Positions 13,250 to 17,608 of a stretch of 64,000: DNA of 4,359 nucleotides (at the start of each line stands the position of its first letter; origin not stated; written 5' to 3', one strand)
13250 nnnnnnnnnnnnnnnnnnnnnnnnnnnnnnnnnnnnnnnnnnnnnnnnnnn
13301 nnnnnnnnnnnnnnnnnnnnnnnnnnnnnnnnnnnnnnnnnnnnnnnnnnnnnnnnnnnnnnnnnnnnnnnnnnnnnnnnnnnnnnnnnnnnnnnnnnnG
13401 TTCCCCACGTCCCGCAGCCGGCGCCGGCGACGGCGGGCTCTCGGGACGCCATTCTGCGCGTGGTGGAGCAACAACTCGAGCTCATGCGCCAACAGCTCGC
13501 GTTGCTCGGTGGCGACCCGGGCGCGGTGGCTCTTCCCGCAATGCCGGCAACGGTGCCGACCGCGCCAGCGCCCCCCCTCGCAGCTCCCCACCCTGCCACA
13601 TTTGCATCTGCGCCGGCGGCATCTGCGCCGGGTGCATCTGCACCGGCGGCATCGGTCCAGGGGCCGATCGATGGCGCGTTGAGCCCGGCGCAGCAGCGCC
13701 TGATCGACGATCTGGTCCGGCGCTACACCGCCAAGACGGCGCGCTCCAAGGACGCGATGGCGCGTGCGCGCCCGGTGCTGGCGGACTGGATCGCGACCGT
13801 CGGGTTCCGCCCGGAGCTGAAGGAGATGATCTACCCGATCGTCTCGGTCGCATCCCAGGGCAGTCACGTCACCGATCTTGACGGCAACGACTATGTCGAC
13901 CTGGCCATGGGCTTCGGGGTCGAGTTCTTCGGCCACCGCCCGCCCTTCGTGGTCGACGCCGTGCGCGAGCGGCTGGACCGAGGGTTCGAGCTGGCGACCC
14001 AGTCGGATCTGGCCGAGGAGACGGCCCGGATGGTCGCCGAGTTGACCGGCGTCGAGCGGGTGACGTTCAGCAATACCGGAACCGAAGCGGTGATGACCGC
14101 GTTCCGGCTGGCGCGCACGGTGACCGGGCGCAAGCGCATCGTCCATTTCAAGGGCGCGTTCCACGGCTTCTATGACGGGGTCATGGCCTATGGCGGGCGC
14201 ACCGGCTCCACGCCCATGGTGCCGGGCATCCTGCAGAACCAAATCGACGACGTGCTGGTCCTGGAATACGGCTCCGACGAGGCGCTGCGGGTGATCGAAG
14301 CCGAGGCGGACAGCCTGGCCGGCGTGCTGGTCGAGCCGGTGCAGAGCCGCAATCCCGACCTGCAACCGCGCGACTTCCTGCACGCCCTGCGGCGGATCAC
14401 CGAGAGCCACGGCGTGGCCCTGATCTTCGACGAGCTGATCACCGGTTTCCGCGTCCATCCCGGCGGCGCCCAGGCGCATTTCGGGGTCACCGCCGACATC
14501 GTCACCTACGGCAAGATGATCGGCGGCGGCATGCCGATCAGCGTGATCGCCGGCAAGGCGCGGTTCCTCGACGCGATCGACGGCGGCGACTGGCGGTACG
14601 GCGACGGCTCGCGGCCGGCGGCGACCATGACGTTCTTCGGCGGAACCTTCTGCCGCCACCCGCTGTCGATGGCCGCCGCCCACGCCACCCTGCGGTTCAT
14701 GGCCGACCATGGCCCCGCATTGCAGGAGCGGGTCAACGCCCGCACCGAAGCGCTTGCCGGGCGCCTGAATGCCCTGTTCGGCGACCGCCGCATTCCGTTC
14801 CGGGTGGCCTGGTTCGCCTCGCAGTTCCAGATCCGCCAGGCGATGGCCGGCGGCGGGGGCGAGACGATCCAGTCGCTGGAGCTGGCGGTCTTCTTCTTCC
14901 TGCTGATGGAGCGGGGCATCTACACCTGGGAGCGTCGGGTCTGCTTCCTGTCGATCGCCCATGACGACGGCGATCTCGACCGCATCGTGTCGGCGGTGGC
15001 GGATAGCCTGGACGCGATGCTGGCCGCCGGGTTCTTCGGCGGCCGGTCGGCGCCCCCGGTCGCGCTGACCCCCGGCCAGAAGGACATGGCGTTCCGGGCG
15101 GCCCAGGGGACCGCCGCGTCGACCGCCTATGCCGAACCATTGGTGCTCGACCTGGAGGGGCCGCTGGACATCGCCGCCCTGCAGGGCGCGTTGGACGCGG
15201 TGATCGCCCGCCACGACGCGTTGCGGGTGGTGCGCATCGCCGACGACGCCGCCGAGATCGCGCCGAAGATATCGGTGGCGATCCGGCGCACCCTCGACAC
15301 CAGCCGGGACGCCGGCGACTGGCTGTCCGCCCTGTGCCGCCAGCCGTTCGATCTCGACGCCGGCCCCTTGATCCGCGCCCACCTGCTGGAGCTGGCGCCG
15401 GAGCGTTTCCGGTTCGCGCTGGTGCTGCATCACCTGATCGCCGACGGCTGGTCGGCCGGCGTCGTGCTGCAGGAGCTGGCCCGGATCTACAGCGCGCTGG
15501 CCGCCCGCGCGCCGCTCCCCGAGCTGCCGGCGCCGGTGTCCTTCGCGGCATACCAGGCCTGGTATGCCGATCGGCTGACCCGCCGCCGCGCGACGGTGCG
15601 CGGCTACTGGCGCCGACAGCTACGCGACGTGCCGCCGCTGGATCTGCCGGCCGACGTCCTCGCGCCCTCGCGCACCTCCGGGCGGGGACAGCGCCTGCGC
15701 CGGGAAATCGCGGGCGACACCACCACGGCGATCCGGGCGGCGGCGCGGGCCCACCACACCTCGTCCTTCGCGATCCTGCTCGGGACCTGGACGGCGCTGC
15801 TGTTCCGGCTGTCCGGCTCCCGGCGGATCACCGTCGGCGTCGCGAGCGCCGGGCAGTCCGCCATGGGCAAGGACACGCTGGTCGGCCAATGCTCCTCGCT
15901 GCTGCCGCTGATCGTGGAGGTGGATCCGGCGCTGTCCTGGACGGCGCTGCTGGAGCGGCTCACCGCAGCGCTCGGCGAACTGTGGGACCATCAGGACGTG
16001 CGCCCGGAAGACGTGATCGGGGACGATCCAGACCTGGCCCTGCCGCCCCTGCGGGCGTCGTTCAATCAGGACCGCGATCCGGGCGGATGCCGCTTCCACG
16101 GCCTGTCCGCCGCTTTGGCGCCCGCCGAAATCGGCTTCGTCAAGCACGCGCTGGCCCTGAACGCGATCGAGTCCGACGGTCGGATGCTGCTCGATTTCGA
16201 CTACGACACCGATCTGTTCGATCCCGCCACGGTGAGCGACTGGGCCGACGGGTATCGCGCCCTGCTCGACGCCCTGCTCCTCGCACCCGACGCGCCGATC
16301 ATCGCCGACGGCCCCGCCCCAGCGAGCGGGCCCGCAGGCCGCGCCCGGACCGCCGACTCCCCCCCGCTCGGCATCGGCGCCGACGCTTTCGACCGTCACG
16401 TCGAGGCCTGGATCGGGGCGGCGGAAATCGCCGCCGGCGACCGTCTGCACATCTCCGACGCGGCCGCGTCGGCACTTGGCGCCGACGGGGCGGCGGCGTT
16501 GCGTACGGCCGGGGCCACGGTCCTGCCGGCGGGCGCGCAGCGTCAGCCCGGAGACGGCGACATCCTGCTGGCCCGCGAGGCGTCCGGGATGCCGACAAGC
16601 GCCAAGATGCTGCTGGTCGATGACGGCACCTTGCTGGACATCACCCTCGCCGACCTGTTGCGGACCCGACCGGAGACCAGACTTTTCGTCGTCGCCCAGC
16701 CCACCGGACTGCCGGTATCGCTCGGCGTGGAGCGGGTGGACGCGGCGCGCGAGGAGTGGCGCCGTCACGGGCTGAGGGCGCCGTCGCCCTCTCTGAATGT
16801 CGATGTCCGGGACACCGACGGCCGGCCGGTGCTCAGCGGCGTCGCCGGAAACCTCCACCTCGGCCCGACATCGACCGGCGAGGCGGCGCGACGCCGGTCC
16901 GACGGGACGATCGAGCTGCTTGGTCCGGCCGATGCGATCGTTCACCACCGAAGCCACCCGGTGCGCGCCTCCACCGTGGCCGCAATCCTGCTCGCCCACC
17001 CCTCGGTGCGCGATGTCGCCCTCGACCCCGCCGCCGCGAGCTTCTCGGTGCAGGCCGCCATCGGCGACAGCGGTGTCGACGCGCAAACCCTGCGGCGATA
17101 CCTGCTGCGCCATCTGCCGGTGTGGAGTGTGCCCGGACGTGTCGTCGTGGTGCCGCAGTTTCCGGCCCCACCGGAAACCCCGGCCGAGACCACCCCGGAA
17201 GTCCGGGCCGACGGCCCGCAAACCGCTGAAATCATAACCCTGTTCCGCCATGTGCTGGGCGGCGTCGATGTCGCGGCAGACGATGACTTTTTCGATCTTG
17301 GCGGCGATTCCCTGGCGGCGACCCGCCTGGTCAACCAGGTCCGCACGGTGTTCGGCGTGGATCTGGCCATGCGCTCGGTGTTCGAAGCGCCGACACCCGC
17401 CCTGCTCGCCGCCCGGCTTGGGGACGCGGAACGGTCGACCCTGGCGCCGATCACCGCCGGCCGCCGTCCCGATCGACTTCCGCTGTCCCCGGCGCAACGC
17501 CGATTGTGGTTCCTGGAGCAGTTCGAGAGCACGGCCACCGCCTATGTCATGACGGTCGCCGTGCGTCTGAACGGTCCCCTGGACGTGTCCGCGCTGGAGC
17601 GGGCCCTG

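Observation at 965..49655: ~49-kb single-operon FAAL/PKS/AMT/NRPS assembly line for a β-amino fatty-acid lipopeptide, probably uncharacterised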

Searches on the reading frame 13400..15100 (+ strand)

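Call 25: search_protein_families(library=ncbifam, proteins=[window:13400-15100:+], max_evalue=0.01)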
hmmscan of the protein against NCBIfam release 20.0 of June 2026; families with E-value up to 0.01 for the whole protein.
window:13400-15100:+ (567 aa): 69 families (the best 25 are shown)
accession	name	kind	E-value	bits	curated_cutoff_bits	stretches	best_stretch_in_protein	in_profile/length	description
NF000818.0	PRK00062.1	subfamily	7.7e-79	265.4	398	1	144-539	33-426/429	glutamate-1-semialdehyde 2,1-aminomutase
TIGR00713.1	hemL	equivalog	1e-74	251.7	527.3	1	144-538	29-421/423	glutamate-1-semialdehyde 2,1-aminomutase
NF009055.0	PRK12389.1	equivalog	5.1e-56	190.1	637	1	146-540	36-428/431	glutamate-1-semialdehyde 2,1-aminomutase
NF041362.1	GntE_guanitoxin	equivalog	1.6e-53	181.8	525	1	151-478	40-367/426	guanitoxin biosynthesis PLP-dependent transaminase GntE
NF004856.0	PRK06209.1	equivalog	8.6e-53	179.4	486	1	150-539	45-415/450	glutamate-1-semialdehyde 2,1-aminomutase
TIGR00707.1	argD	subfamily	9.6e-43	146.4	410.05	1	146-460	10-310/381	acetylornithine/succinylornithine family transaminase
NF005453.0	PRK07046.1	subfamily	1.4e-42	145.8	425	1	99-541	13-452/453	transaminase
NF005993.0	PRK08117.1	subfamily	2e-42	145.3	574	1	142-459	22-346/433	aspartate aminotransferase family protein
NF045491.1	LysJ_Sulfobales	equivalog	9.9e-41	139.9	700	1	150-410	15-274/386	[LysW]-aminoadipate semialdehyde/glutamate semialdehyde transaminase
NF002874.0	PRK03244.1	equivalog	1.4e-40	139.3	457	1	149-458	29-321/399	acetylornithine transaminase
NF004426.0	PRK05769.1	equivalog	2.3e-40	138.7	552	1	144-458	35-357/441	acetyl ornithine aminotransferase family protein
TIGR00700.1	GABAtrnsam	equivalog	1.1e-38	133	506.65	1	146-449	16-326/420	4-aminobutyrate--2-oxoglutarate transaminase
NF001864.0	PRK00615.1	equivalog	3.5e-38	131.3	706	1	143-537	34-426/433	glutamate-1-semialdehyde aminotransferase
NF002797.0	PRK02936.1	equivalog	8.4e-38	130.1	496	1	146-457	12-304/385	acetylornithine transaminase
NF005692.0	PRK07495.1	equivalog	1.6e-36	125.9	724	1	152-459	29-337/425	4-aminobutyrate--2-oxoglutarate transaminase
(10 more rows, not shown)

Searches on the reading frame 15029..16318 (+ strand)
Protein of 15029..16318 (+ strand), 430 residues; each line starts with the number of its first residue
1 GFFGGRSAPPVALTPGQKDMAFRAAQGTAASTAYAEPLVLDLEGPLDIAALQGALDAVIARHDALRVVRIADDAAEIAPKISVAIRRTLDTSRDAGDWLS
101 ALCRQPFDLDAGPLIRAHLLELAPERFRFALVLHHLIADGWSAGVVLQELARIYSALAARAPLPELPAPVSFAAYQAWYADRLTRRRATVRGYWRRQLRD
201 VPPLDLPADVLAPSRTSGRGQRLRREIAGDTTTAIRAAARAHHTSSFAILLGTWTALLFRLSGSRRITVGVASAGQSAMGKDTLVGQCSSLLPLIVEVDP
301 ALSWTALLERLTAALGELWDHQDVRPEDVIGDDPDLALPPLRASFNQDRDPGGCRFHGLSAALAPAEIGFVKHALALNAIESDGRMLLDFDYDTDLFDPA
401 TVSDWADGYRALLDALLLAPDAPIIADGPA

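Call 25: search_protein_families(library=ncbifam, proteins=[window:15029-16318:+], max_evalue=0.01)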
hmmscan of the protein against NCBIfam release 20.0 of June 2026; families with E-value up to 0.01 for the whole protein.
window:15029-16318:+ (430 aa): 5 families
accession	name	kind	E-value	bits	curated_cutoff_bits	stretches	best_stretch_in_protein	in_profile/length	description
NF004282.0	PRK05691.1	subfamily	8.8e-55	184.6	4090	1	28-422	692-1102/4334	non-ribosomal peptide synthase/polyketide synthase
NF047350.1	aureusi_NRPS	equivalog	9.3e-22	75.8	2500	1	26-421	1009-1402/2373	aureusimine non-ribosomal peptide synthetase AusA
NF038078.1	NRPS_MxcG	equivalog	1.4e-16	59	2300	1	30-424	23-424/1442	myxochelin non-ribosomal peptide synthetase MxcG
NF007605.2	PRK10252.1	equivalog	4.9e-15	54.1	2400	1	37-333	29-334/1292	enterobactin non-ribosomal peptide synthetase EntF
NF006787.0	PRK09294.1-1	subfamily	5.6e-10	38.7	396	1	41-245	29-226/420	acyltransferase PapA5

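Call 28: search_solved_structures(query=window:15029-16318:+, max_evalue=0.00001)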
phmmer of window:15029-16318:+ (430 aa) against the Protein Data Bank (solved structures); distinct sequences matched with E-value up to 0.00001: 56.
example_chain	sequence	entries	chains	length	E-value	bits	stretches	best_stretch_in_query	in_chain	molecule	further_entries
6oyf_A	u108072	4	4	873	5.5e-38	134.4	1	16-421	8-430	Txo1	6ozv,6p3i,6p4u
6p1j_A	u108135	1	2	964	3.2e-37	131.9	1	13-419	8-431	Txo2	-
5u89_A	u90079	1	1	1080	3.8e-32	115.2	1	30-424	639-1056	Amino acid adenylation domain protein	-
9rde_A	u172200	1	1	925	3.1e-30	108.9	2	15-312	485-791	Bacitracin synthase 3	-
9lcq_A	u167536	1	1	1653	5e-30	108.2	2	14-307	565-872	PvdL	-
9up2_A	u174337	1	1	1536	1.9e-29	106.3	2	14-307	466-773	PvdL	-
9lcp_A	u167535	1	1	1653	2.2e-29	106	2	14-307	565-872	PvdL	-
9lco_A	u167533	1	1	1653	2.2e-29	106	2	14-307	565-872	PvdL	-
2jgp_A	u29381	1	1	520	2e-28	102.9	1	26-407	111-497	TYROCIDINE SYNTHETASE 3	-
8xjz_C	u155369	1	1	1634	4.2e-26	95.2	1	13-418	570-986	Peptide synthetase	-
8z0q_C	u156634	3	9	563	3.3e-25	92.3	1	39-423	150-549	Special condensation domain in NRPS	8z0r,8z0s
8f7h_A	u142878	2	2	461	1.6e-23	86.8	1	12-424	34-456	Surfactin synthetase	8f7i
7kw2_A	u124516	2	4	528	5e-23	85.1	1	8-424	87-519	PCP-C didomain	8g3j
7kvw_A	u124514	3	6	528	5.3e-23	85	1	8-424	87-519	PCP-C didomain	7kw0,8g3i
8f7f_A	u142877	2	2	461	5.7e-23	84.9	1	12-424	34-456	Surfactin synthetase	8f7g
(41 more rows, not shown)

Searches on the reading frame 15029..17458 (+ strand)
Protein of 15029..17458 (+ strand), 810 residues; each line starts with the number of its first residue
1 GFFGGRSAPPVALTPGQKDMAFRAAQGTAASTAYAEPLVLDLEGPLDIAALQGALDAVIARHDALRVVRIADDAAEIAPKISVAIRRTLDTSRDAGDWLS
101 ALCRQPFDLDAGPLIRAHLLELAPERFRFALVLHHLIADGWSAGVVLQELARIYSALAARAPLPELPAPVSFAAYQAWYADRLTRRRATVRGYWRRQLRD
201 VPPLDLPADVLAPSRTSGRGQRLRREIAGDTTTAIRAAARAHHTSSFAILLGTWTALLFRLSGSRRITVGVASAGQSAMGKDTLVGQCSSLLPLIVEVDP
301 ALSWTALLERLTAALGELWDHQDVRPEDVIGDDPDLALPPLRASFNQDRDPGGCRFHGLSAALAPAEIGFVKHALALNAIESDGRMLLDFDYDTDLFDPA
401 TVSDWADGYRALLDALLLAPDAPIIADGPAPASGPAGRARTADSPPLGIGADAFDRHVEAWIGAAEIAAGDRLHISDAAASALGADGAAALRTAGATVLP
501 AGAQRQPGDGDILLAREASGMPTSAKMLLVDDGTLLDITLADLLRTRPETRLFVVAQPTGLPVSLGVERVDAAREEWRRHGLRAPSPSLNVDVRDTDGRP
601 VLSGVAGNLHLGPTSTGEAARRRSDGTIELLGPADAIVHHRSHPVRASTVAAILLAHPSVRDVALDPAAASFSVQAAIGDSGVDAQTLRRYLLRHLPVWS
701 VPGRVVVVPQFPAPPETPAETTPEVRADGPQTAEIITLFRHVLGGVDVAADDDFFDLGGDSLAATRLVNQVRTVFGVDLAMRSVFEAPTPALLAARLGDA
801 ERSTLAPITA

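Call 44: find_related_loci(query=window:15029-17458:+, collection=metagenome_contigs, flank=10000)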
Query window:15029-17458:+ (810 aa) in metagenome_contigs; peptide patterns used: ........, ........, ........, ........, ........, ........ (x = any residue, [..] = any of these).
360 stretches matched a pattern; 7 encode a relative of the query (tblastn E <= 1e-3); 7 distinct loci.
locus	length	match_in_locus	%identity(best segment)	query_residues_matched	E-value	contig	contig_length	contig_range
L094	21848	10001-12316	27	38-793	1e-27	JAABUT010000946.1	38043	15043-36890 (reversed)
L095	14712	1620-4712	26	3-797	2e-35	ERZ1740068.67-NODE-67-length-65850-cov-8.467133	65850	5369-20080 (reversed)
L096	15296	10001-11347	25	16-433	2e-17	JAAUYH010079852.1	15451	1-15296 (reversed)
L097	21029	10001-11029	26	496-799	1e-11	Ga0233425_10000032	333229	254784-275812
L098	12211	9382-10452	48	34-794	4e-10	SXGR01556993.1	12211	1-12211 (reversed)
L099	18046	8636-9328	30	605-809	9e-6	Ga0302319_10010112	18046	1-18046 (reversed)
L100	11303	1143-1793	31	616-807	3e-5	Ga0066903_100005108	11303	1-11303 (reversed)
